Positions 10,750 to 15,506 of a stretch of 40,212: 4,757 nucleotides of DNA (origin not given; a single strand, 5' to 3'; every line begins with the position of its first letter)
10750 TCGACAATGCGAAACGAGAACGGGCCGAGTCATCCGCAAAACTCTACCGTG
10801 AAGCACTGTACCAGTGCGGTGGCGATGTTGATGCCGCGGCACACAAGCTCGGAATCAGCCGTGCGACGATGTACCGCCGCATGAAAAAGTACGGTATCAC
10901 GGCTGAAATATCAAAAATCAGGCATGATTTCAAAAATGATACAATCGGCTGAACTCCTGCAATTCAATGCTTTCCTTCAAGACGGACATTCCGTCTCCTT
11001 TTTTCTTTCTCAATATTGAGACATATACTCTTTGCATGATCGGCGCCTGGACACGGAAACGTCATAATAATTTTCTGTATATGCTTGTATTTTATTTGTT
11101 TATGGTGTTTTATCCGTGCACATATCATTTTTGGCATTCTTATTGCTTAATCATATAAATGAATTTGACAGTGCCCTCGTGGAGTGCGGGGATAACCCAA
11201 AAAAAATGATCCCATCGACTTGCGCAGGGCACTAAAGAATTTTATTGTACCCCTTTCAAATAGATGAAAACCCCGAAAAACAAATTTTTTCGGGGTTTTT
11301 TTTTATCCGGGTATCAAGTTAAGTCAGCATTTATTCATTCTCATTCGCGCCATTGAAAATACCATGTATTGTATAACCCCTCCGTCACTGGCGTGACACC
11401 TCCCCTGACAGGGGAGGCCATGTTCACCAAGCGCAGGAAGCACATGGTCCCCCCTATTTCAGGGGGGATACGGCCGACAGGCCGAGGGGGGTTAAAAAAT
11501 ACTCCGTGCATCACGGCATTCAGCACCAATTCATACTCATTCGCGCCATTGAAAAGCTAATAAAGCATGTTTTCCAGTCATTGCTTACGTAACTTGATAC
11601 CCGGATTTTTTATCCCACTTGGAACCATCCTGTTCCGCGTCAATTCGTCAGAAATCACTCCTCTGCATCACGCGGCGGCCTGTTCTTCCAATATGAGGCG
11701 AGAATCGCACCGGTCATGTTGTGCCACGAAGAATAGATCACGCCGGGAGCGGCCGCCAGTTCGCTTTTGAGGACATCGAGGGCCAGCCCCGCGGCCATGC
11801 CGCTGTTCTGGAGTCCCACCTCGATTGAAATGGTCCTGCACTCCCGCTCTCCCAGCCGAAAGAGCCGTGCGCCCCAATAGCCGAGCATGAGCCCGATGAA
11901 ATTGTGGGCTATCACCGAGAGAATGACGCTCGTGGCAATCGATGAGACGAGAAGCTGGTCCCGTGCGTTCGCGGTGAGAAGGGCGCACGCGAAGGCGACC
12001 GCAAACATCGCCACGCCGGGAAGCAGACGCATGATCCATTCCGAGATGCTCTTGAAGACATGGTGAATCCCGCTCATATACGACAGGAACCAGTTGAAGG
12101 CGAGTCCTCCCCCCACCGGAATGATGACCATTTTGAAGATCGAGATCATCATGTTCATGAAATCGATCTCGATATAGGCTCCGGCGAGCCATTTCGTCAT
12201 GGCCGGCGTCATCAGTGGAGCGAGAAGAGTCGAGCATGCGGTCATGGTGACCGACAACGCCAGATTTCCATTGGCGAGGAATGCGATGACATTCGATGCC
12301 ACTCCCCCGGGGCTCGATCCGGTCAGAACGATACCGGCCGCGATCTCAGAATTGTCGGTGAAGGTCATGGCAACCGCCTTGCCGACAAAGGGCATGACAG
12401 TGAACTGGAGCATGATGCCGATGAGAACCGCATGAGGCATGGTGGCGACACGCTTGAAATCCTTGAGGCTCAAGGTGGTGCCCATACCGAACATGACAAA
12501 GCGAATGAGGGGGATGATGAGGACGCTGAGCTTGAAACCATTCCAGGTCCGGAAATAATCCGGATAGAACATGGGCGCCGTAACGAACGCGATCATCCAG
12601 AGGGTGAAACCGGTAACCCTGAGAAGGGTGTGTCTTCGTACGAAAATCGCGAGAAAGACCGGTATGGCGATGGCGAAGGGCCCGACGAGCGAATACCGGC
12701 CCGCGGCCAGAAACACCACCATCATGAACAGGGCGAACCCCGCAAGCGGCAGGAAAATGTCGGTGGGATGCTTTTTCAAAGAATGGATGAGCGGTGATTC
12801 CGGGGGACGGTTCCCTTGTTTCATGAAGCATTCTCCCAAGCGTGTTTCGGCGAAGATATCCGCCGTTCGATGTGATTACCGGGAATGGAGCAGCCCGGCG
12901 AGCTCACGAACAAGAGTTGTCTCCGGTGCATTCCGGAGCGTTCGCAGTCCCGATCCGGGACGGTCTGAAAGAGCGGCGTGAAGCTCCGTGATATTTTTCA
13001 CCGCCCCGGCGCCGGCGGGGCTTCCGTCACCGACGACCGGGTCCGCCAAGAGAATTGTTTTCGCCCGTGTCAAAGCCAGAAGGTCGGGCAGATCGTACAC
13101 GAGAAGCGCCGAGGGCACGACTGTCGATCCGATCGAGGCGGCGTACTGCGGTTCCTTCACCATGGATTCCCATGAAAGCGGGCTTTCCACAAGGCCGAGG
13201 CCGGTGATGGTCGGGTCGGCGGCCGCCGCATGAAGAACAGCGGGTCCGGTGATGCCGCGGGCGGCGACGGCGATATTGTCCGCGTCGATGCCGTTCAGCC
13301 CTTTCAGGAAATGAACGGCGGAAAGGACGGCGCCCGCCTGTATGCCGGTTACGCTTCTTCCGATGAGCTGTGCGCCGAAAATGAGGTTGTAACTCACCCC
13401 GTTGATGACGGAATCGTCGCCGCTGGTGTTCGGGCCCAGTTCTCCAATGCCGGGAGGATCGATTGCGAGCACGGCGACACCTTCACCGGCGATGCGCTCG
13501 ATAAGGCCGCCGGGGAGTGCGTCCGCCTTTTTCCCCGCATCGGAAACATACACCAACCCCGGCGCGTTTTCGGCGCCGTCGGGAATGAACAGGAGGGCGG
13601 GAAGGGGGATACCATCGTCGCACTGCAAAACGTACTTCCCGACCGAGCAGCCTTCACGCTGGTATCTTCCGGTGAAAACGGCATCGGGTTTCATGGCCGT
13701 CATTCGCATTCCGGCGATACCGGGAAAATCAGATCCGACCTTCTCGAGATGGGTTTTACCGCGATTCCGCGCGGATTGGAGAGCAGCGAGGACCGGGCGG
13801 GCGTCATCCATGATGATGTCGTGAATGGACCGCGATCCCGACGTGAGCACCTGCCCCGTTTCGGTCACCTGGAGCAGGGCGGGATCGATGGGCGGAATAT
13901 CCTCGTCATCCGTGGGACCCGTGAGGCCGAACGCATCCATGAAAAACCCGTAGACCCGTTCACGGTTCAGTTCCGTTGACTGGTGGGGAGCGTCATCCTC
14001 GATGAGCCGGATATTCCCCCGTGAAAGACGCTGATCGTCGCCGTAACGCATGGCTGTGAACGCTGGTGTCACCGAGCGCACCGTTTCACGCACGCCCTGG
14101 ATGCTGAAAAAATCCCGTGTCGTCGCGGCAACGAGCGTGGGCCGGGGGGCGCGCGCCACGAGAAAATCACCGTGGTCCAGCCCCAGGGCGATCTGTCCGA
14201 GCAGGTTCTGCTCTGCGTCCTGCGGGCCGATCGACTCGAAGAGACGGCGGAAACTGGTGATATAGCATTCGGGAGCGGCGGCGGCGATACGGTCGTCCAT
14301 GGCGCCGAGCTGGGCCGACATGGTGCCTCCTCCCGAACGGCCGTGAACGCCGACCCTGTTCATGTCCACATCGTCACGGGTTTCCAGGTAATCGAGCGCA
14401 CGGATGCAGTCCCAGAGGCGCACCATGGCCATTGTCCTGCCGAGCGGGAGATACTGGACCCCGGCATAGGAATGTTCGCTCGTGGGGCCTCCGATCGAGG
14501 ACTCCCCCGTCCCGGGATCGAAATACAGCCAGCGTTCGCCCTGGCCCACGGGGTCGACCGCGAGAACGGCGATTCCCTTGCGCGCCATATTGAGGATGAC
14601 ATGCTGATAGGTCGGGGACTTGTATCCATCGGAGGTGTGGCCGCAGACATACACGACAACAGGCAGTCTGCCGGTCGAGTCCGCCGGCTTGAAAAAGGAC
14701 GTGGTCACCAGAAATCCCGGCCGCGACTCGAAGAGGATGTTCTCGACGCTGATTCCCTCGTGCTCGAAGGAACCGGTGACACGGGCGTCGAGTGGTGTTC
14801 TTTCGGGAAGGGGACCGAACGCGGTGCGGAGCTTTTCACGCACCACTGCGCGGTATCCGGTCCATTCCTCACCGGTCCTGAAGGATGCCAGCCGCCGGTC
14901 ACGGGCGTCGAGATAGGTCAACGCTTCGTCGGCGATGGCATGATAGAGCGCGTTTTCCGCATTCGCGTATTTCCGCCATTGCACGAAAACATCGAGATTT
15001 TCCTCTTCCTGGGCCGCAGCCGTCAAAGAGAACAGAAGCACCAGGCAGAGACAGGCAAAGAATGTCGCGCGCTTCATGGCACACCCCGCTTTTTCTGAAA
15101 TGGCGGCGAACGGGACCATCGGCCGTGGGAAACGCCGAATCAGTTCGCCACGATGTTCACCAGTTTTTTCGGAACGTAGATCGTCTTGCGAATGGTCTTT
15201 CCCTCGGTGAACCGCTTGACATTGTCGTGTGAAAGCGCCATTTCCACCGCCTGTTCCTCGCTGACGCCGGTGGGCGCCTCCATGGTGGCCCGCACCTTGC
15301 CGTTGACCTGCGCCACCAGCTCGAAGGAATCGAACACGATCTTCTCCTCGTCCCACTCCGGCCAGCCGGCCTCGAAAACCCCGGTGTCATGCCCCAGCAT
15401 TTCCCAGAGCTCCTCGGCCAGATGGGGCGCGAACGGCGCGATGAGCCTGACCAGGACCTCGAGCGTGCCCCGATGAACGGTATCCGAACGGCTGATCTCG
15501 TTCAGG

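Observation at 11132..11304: Candidate sigma-54-dependent small RNA encoded immediately downstream of the sigma-54 activator gene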

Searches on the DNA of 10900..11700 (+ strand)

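Call 4: search_rna_families(source=window, start=10900, end=11700, threshold=evalue, max_evalue=10, show_alignments=3)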
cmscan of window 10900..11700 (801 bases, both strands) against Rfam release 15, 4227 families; matches with E-value up to 10: 27.
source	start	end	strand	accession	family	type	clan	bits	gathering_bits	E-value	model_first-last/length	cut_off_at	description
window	11259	11363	-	RF04312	trpB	Cis-reg;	-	29.1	59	0.073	1-107/107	no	trpB ncRNA motif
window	11263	11339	-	RF01470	rli38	Gene; sRNA;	-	26.7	49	0.22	1-150/150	no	Listeria sRNA rli38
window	11231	11307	+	RF04312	trpB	Cis-reg;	-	25.9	59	0.31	1-107/107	no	trpB ncRNA motif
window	11201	11299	+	RF02590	Spy1186876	Gene; sRNA;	-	25.6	208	0.0019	1-243/243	no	S. pyogenes small RNA 1186876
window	11212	11304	+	RF00514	His_leader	Cis-reg; leader;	-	25.5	49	0.074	1-126/126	no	Histidine operon leader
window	11171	11302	+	RF01456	VrrA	Gene; antisense;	-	24.2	50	0.1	1-140/140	no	Vibrio regulatory RNA of OmpA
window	11234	11336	+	RF01770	rimP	Cis-reg; leader;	-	22.5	47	0.4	1-102/102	no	Gammaprotebacteria rimP leader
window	11234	11303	+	RF00111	SdsR_RyeB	Gene; sRNA;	CL00105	21.6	38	0.28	1-100/100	no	SdsR_RyeB RNA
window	11267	11299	-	RF03356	mir-4782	Gene; miRNA;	-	21.3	100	0.34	24-56/79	no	mir-4782 microRNA precursor family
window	11200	11327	-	RF01770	rimP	Cis-reg; leader;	-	20.2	47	1.2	1-102/102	no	Gammaprotebacteria rimP leader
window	11214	11304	+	RF00021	Spot_42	Gene; sRNA;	-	20.1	80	0.3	1-115/115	no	Spot 42 RNA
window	11261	11304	+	RF02399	NsiR1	Gene; sRNA;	-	20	39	0.24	1-60/60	no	Nitrogen stress-induced RNA 1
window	11234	11304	+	RF00042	CopA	Gene; antisense;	-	19.9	60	0.79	1-92/92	no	CopA-like RNA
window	11382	11462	+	RF02499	Atu_C4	Gene; sRNA;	-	19.8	80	0.34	1-70/70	no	Rhizobiales sRNA Atu_C4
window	11180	11300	+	RF04178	BTnc005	Gene; sRNA;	-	19.7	174.8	0.047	1-205/205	no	Bacteroides sRNA BTnc005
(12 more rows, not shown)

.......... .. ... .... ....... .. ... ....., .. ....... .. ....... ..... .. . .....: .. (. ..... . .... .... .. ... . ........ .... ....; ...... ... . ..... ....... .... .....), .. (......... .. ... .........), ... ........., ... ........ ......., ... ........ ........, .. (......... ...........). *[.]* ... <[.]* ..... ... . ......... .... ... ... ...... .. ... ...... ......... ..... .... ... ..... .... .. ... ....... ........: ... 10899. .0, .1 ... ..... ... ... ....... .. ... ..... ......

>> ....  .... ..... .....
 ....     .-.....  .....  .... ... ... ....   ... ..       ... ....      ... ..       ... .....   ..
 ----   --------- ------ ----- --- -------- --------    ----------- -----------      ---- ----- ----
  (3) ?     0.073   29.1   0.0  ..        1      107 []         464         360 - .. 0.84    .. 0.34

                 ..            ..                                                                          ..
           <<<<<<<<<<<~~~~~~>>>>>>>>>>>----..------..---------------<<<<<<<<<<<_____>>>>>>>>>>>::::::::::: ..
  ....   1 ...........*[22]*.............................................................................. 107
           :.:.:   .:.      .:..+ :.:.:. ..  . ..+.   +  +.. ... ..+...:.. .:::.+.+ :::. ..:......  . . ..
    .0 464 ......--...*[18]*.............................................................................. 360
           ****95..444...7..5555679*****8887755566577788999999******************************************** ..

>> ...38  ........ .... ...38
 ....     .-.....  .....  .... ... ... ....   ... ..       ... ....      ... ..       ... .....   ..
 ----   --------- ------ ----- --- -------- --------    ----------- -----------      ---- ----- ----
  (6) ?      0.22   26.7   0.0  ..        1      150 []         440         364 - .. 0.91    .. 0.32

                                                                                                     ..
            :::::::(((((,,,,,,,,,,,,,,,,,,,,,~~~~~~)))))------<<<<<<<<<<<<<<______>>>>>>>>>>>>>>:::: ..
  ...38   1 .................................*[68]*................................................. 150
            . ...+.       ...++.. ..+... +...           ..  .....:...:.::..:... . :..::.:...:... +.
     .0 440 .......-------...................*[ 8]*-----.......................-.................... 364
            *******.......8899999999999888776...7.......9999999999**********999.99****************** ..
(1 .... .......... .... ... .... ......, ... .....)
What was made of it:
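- On Any described RNA family (Rfam 15, including sRNA, leader and riboswitch models): The best sub-threshold hits over 10900-11700 are driven by the terminator (call 4).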

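Call 40: build_rna_model(alignment_id=A3, structure=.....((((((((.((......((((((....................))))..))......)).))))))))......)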
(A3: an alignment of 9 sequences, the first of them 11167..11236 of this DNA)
Model R1 built from alignment A3 (9 sequences, 79 columns); structure: as given.
model positions 72; base pairs 16; branch points 0; effective number of sequences 9; information 0.732 bits per position. Calibrated on 0.2 Mb of random sequence (short: E-values are rough).
structure used (alignment columns):
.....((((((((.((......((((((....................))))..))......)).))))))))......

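Call 41: search_with_rna_model(model_id=R1, sources=[window, L081, L083, L084, L085, L086, L087, L088, L089, L090, L091, L092, L001, L002, L003, L004, L006, L007, L008, L009, L010, L011, L014, L015, L016, L017, L018, L019, L020, L021, L022, L023, L024, L025, L026, L027, L028, L029, L030, L031, L032, L033, L034, L035, L036, L037, L038, L039, L040, L042, L043, L044, L045, L047, L048, L049, L050, L052, L053, L054, L055, L056, L057, L058, L059, L060, L061, L064, L065, L067, L068, L069, L070, L071, L072, L073, L075, L076, L077, L078, L079, L080], max_evalue=10, make_alignment=false)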
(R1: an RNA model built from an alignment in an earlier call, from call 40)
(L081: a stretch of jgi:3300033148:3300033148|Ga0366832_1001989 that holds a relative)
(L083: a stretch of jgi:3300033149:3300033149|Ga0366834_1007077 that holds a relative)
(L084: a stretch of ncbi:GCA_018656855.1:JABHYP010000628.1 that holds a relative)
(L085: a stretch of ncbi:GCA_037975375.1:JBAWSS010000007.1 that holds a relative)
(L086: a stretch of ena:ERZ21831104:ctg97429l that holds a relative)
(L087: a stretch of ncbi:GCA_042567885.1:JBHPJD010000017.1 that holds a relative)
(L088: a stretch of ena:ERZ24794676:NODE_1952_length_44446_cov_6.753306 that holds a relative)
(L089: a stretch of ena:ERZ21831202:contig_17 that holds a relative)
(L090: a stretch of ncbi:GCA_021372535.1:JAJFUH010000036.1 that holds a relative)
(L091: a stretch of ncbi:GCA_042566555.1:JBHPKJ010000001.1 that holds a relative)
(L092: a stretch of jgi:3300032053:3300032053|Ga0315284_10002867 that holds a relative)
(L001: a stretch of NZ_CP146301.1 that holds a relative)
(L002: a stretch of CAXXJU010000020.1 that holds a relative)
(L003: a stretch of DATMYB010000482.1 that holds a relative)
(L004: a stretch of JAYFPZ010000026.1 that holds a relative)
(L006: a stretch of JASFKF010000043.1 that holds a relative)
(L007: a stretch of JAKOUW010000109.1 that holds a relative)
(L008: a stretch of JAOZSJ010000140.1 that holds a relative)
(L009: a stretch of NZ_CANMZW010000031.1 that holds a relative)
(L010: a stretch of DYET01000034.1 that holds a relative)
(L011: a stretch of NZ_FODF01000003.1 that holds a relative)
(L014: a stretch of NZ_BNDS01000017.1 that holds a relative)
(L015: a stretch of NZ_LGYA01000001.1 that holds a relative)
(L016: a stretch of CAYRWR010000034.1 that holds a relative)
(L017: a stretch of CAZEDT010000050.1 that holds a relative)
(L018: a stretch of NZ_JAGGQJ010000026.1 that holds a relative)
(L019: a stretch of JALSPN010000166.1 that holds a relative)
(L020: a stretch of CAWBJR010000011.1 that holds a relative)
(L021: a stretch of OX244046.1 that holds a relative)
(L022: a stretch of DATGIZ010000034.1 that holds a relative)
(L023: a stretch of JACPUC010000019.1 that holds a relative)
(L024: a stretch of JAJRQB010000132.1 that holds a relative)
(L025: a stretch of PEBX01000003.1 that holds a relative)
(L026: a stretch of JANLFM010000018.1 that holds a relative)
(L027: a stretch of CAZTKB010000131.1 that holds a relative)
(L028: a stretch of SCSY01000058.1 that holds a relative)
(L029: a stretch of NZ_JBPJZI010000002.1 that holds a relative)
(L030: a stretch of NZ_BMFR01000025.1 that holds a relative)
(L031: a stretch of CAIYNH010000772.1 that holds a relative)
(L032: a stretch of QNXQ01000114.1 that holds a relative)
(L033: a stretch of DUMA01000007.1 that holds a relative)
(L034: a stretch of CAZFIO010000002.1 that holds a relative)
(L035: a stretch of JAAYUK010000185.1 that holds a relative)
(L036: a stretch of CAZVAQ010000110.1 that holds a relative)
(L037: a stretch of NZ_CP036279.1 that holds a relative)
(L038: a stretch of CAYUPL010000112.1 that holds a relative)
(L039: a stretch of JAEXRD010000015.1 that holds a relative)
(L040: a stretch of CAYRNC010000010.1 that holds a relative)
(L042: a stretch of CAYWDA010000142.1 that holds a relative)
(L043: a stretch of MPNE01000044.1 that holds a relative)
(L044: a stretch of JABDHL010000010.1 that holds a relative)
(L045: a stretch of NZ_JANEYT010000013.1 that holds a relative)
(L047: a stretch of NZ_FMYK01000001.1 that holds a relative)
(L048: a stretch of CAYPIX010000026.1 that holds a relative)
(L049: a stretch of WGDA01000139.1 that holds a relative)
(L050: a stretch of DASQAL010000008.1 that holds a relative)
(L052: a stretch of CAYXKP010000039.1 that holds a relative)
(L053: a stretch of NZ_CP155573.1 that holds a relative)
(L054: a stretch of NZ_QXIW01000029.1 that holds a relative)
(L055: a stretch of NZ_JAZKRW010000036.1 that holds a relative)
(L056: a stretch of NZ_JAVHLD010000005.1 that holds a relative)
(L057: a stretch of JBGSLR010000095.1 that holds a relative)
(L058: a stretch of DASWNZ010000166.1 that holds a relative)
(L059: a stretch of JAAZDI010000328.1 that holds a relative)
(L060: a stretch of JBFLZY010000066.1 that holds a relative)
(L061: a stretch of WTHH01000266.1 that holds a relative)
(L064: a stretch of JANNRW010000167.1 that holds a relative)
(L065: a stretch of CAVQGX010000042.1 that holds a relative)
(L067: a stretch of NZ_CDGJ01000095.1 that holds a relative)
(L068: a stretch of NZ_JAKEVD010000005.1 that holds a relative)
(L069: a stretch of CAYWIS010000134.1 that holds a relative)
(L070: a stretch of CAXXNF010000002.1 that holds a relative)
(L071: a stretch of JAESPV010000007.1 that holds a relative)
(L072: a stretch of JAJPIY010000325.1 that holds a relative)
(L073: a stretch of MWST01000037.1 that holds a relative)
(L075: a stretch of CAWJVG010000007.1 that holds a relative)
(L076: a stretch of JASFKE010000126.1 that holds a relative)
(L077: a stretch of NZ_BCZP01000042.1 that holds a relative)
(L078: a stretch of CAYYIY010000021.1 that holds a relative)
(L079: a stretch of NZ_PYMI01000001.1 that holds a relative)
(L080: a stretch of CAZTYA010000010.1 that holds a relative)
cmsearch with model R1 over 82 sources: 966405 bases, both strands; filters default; matches with E-value up to 10: 18.
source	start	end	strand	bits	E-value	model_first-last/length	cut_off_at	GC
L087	7648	7718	+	73.9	3e-16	1-72/72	no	0.44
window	11166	11236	+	66.4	3.1e-14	1-72/72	no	0.52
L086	7674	7743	+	64.5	9.4e-14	1-72/72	no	0.44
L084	3880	3949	+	64.5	9.8e-14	1-72/72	no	0.46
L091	7647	7718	+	64.2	1.2e-13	1-72/72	no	0.46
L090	7674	7747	+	61.1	7.8e-13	1-72/72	no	0.42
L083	6367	6440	+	61.1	7.8e-13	1-72/72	no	0.43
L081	7672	7740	+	59.1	2.7e-12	1-72/72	no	0.48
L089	7679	7753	+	32.4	3.4e-05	1-72/72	no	0.47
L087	7648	7718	-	24.6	0.0042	1-72/72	no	0.44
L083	6367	6441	-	23.9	0.0062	1-72/72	no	0.44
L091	7647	7718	-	19.6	0.089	1-72/72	no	0.46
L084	3880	3949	-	18.8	0.14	1-72/72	no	0.46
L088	3288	3319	+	17.9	0.25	1-72/72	no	0.41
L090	7674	7747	-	17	0.43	1-72/72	no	0.42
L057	4357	4403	-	16.8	0.5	1-72/72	no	0.53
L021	9773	9845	+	13.2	4.6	1-72/72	no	0.27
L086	7674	7744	-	13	5.2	1-72/72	no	0.45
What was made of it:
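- Covariance model R1 gives no hit above 18 bits in about 0.8 Mb of loci around paralogous sigma-54 activators (call 41). The L085 RNA keeps the promoter, motifs and terminator but has an unrelated 5' hairpin, and L089 is only weakly similar at 32 bits (call 41).
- Tried and rejected: The loci were reused as negative controls in call 41. Whether L085 belongs to the same hairpin family (call 41).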

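Call 45: search_with_rna_model(model_id=R1, sources=[L093, L094, L095, L096, L097], max_evalue=10, show_alignments=2)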
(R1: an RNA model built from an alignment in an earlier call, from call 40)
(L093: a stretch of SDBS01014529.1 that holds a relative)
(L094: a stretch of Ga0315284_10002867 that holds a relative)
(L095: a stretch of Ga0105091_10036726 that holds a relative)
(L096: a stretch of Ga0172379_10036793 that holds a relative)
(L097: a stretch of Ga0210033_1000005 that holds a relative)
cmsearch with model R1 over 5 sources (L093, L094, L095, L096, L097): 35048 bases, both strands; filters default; matches with E-value up to 10: 2.
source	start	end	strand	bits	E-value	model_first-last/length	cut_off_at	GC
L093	4452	4522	+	46.3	2.5e-10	1-72/72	no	0.39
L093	4452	4522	-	18.2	0.0074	1-72/72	no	0.39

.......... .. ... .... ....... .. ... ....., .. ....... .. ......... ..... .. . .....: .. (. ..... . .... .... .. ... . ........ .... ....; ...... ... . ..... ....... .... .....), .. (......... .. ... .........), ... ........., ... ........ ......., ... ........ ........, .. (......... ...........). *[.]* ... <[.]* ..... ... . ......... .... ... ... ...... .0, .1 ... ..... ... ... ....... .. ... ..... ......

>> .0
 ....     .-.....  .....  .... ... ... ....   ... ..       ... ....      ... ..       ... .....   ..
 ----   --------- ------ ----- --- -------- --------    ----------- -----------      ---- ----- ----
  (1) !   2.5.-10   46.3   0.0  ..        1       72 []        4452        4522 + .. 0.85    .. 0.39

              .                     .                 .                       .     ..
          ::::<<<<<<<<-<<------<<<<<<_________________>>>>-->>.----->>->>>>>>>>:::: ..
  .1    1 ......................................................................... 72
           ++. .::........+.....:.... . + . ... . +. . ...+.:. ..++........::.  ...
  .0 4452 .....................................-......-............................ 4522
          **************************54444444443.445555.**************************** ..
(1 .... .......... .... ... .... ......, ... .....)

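Call 48: search_with_rna_model(model_id=R1, sources=[window, L081, L083, L084, L086, L087, L089, L090, L091, L093], max_evalue=0.0001, make_alignment=true)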
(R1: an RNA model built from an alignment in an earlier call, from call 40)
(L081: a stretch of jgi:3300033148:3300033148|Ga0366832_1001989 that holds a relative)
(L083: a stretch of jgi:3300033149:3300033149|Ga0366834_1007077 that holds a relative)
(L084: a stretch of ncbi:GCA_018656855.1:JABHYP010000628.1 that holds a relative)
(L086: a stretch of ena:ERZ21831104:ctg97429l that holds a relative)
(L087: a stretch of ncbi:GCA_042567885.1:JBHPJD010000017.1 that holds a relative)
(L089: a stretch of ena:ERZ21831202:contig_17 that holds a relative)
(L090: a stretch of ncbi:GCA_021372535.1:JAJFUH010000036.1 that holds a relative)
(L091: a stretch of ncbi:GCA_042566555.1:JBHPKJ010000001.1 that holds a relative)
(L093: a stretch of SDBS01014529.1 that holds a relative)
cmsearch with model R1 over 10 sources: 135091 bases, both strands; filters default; matches with E-value up to 0.0001: 10.
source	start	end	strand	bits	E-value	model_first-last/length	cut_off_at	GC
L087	7648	7718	+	73.9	4.1e-17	1-72/72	no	0.44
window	11166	11236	+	66.4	4.3e-15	1-72/72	no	0.52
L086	7674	7743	+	64.5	1.3e-14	1-72/72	no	0.44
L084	3880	3949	+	64.5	1.4e-14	1-72/72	no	0.46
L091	7647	7718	+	64.2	1.6e-14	1-72/72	no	0.46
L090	7674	7747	+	61.1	1.1e-13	1-72/72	no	0.42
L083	6367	6440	+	61.1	1.1e-13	1-72/72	no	0.43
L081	7672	7740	+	59.1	3.7e-13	1-72/72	no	0.48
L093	4452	4522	+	46.3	9.8e-10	1-72/72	no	0.39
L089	7679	7753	+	32.4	4.7e-06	1-72/72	no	0.47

Alignment A5: 10 matches aligned to the model, 76 columns, each read 5' to 3' on its own strand. Consensus structure (alignment columns), stored with it:
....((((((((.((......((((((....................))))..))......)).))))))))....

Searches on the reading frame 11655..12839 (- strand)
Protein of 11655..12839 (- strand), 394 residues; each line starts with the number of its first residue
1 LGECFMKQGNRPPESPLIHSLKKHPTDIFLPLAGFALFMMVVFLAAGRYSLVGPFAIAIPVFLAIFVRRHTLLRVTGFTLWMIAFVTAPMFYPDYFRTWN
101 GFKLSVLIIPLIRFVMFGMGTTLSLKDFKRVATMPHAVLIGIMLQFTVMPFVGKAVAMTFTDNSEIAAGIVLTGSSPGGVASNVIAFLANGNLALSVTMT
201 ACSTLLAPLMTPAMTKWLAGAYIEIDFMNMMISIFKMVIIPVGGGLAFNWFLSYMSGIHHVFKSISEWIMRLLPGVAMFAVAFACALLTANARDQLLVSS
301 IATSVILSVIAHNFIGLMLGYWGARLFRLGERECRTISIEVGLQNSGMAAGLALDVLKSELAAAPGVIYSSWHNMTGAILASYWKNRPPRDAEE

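Call 6: search_protein_families(library=pfam, proteins=[window:11655-12839:-])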
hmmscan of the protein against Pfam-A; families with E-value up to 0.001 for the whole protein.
window:11655-12839:- (394 aa): 2 families
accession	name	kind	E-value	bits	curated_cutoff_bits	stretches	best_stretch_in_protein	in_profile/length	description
PF01758.21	SBF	-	1.5e-36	126.3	24.3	1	110-296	2-188/191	Sodium Bile acid symporter family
PF13593.11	SBF_like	-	3.2e-16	60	25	1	78-385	3-312/313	SBF-like CPA transporter family (DUF4137)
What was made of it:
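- Checked: The next gene, an SBF/BASS transporter at 11655-12824, is convergent (call 6).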

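Call 63: search_protein_families(library=ncbifam, proteins=[window:11655-12824:-], max_evalue=0.00001)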
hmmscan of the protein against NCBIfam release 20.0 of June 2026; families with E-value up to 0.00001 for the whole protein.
window:11655-12824:- (389 aa): 2 families
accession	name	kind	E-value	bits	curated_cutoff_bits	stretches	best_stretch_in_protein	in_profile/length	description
NF047939.1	PantTportPanS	equivalog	1.6e-70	238.1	400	1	73-382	8-299/299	ketopantoate/pantoate/pantothenate transporter PanS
TIGR00841.1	bass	subfamily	4.2e-64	216.8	326.3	1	98-380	34-305/321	bile acid:sodium symporter family transporter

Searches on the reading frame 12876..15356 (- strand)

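Call 6: search_protein_families(library=pfam, proteins=[window:12876-15356:-])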
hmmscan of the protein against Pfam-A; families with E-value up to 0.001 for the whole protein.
window:12876-15356:- (826 aa): 2 families
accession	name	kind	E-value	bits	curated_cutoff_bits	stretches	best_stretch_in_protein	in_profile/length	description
PF05448.18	AXE1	-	5.5e-10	39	21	1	197-374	49-218/321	Acetyl xylan esterase (AXE1)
PF00326.27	Peptidase_S9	-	1.4e-05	25.1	22.6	1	314-356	45-88/213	Prolyl oligopeptidase family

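Call 63: search_protein_families(library=ncbifam, proteins=[window:12876-15077:-], max_evalue=0.00001)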
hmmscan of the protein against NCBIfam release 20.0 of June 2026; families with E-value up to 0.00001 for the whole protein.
window:12876-15077:- (733 aa): 1 family
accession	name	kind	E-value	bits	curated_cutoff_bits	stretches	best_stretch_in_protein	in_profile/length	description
NF047920.1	lactonase_UilS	equivalog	3.3e-06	27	400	0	573-626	71-124/285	UilS family quorum-quenching N-acyl-homoserine lactonase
